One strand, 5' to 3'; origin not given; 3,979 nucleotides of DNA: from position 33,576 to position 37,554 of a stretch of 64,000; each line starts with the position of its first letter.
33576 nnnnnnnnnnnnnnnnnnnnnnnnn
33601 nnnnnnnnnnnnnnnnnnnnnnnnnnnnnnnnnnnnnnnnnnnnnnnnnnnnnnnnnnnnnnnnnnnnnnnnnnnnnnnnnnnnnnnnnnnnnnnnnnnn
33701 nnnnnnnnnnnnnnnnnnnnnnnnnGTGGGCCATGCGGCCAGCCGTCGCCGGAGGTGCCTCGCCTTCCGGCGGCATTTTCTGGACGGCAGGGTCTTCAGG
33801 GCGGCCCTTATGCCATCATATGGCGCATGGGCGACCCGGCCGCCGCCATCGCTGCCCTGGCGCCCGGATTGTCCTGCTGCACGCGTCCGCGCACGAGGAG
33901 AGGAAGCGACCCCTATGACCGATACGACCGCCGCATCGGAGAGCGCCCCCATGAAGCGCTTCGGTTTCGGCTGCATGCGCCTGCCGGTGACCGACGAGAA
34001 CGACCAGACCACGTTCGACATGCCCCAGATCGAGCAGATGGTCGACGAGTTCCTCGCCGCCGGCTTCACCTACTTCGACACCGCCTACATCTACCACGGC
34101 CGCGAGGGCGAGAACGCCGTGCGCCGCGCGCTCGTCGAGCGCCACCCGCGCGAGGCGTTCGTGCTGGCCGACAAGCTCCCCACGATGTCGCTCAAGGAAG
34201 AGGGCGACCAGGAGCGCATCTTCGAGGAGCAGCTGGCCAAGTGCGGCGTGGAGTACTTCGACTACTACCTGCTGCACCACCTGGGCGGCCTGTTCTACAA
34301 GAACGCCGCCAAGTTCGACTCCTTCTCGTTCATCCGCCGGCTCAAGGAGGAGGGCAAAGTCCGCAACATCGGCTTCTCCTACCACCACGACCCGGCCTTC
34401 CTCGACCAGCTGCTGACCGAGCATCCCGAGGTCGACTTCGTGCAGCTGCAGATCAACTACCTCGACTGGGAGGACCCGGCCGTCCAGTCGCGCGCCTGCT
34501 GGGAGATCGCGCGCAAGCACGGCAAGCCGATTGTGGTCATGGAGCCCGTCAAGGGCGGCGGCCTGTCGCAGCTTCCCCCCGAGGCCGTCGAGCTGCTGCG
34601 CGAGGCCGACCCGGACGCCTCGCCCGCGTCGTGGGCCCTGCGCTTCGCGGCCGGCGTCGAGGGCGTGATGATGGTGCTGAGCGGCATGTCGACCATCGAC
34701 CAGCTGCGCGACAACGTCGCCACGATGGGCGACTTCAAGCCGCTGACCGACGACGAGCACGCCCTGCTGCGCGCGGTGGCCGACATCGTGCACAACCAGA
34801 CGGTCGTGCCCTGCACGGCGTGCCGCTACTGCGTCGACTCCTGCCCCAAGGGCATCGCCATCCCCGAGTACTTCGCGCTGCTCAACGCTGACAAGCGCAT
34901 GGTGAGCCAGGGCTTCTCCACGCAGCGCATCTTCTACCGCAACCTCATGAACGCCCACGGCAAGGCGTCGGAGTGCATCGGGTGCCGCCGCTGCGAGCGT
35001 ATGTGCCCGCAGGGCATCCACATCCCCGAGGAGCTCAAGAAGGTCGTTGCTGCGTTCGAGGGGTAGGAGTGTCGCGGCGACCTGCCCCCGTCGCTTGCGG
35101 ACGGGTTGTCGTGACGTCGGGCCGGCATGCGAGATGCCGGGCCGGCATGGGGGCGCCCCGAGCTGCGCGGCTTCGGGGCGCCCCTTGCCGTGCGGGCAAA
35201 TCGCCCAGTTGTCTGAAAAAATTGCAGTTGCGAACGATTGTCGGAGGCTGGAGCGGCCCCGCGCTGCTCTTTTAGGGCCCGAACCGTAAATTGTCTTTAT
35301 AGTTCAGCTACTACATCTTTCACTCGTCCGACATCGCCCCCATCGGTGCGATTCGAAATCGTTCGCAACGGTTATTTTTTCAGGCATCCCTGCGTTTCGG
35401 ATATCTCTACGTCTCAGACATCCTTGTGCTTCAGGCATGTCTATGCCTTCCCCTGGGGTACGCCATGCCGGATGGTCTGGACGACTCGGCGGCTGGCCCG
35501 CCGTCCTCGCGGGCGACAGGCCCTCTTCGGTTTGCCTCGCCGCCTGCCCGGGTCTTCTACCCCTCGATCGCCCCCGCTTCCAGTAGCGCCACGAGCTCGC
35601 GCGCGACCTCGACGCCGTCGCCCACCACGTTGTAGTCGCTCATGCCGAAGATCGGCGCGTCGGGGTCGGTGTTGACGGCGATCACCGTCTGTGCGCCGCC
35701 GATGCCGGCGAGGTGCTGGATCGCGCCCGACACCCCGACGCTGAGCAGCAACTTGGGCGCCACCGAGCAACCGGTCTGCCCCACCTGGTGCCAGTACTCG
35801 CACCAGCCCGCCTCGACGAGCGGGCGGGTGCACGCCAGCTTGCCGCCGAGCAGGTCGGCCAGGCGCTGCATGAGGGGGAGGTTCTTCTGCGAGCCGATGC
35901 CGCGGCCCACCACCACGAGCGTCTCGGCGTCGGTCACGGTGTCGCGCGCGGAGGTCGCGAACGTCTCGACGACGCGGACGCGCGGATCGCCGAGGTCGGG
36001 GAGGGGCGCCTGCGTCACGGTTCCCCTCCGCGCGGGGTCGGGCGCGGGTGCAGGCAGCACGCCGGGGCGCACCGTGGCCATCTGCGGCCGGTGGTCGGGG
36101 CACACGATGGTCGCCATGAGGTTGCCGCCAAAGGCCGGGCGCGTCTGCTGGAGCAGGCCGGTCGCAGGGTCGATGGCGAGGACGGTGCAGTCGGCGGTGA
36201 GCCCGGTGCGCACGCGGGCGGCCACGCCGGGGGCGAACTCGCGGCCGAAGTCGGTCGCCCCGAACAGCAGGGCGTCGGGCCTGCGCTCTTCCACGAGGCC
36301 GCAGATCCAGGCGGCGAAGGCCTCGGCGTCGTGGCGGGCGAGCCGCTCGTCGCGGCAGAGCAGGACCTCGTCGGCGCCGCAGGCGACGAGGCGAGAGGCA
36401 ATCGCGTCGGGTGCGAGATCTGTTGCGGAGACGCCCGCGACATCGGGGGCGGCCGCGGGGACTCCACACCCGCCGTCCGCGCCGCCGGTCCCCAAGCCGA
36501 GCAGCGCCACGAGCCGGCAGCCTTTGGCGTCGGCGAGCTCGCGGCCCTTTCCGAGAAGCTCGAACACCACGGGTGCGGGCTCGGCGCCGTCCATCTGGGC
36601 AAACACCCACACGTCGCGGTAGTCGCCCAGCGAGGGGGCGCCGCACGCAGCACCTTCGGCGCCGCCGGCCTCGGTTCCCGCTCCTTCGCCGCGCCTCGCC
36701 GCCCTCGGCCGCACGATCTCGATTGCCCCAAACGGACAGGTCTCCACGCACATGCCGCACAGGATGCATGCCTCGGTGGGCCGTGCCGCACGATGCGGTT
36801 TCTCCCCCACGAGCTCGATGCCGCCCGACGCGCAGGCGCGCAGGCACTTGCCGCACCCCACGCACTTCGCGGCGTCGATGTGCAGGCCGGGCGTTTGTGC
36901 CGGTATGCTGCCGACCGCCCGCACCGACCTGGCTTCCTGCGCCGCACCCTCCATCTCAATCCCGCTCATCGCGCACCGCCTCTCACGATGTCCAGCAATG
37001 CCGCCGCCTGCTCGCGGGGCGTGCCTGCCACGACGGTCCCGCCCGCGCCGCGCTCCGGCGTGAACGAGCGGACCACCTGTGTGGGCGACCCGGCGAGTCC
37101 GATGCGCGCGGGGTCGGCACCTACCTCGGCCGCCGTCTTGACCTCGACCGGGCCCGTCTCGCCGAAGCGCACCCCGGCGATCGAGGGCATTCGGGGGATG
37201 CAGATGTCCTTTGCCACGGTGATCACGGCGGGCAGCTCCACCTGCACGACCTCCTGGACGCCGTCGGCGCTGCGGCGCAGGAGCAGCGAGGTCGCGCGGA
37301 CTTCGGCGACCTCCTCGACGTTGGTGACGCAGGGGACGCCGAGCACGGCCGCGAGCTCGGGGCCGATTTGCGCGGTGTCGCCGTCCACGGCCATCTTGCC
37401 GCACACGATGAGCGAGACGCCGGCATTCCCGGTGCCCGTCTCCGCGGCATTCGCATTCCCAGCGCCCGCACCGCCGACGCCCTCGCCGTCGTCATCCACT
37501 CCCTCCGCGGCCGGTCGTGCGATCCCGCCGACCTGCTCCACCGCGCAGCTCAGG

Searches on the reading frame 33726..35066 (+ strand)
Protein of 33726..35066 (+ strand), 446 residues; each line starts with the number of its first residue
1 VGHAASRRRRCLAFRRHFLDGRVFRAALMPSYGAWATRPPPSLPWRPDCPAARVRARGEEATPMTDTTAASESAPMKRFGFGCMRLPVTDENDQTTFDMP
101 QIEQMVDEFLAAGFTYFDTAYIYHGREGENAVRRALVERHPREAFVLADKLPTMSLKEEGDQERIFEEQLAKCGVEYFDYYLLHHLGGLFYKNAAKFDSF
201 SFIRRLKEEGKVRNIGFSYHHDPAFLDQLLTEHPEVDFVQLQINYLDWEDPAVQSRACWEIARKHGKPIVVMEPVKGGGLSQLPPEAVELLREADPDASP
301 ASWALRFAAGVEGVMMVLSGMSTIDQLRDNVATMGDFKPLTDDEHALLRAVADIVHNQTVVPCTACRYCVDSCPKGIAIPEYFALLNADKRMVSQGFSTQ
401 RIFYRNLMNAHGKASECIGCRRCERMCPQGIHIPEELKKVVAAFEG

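Call 46: search_protein_families(library=pfam, proteins=[window:33726-35066:+])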
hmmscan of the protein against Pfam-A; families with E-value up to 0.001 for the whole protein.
window:33726-35066:+ (446 aa): 14 families
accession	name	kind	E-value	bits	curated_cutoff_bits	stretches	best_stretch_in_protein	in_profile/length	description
PF00248.27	Aldo_ket_red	-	3.7e-42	144.8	24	1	80-351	3-289/291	Aldo/keto reductase family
PF13187.11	Fer4_9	-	2e-09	37.8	27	1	363-430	2-50/52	4Fe-4S dicluster domain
PF13534.11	Fer4_17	-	1e-07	32.8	22.2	1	363-432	2-61/61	4Fe-4S dicluster domain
PF12838.12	Fer4_7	-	1.3e-07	32.4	27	1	363-431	2-52/52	4Fe-4S dicluster domain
PF13484.11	Fer4_16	-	6.8e-07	30.4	30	1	363-429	2-65/66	4Fe-4S double cluster binding domain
PF13183.11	Fer4_8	-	1.4e-06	29.1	27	1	362-431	4-68/68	4Fe-4S dicluster domain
PF13746.11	Fer4_18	-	2.6e-06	28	27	0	350-381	48-79/114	4Fe-4S dicluster domain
PF14697.11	Fer4_21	-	8.3e-06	26.3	35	0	410-428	34-52/59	4Fe-4S dicluster domain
PF00037.32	Fer4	-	1.5e-05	25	21.1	0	415-430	6-21/24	4Fe-4S binding domain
PF13237.11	Fer4_10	-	3.1e-05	24.3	25.5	1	362-428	8-53/53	4Fe-4S dicluster domain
PF12798.12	Fer4_3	-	4.2e-05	24.5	27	0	417-431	1-15/15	4Fe-4S binding domain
PF14691.11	Fer4_20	-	0.0001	22.5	25.8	0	409-440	16-49/113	Dihydroprymidine dehydrogenase domain II, 4Fe-4S cluster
PF17179.9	Fer4_22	-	0.00013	23.1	27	0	408-431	72-95/95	4Fe-4S dicluster domain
PF12797.12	Fer4_2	-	0.00086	19.6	24.5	0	415-428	8-21/22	4Fe-4S binding domain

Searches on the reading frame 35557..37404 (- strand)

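Call 46: search_protein_families(library=pfam, proteins=[window:35557-37404:-])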
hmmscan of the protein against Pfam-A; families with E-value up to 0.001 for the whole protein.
window:35557-37404:- (615 aa): 13 families
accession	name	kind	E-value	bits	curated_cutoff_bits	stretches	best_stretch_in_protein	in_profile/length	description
PF01012.27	ETF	-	2.4e-39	135.4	26.7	1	322-470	35-180/181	Electron transfer flavoprotein domain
PF00766.25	ETF_alpha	-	5e-30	103.8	27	1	490-568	2-80/81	Electron transfer flavoprotein FAD-binding domain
PF12838.12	Fer4_7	-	6.1e-12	46.2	27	1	180-227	1-52/52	4Fe-4S dicluster domain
PF12837.12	Fer4_6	-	1.1e-10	41.3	25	2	175-194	3-22/24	4Fe-4S binding domain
PF00037.32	Fer4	-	1.6e-10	40.8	21.1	1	210-229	5-24/24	4Fe-4S binding domain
PF14697.11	Fer4_21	-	9.9e-10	38.8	35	1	175-229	2-58/59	4Fe-4S dicluster domain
PF12797.12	Fer4_2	-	3.3e-08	33.4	24.5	1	174-192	3-21/22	4Fe-4S binding domain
PF13187.11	Fer4_9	-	4.3e-08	33.5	27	1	180-228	1-52/52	4Fe-4S dicluster domain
PF13237.11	Fer4_10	-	5.9e-08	33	25.5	1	176-224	4-53/53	4Fe-4S dicluster domain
PF13183.11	Fer4_8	-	1.8e-05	25.6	27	0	211-243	3-35/68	4Fe-4S dicluster domain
PF12800.12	Fer4_4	-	2.7e-05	24.6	24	0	210-226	1-17/17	4Fe-4S binding domain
PF13484.11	Fer4_16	-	5.9e-05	24.2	30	0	213-231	2-20/66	4Fe-4S double cluster binding domain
PF12798.12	Fer4_3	-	9.4e-05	23.4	27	0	213-227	1-15/15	4Fe-4S binding domain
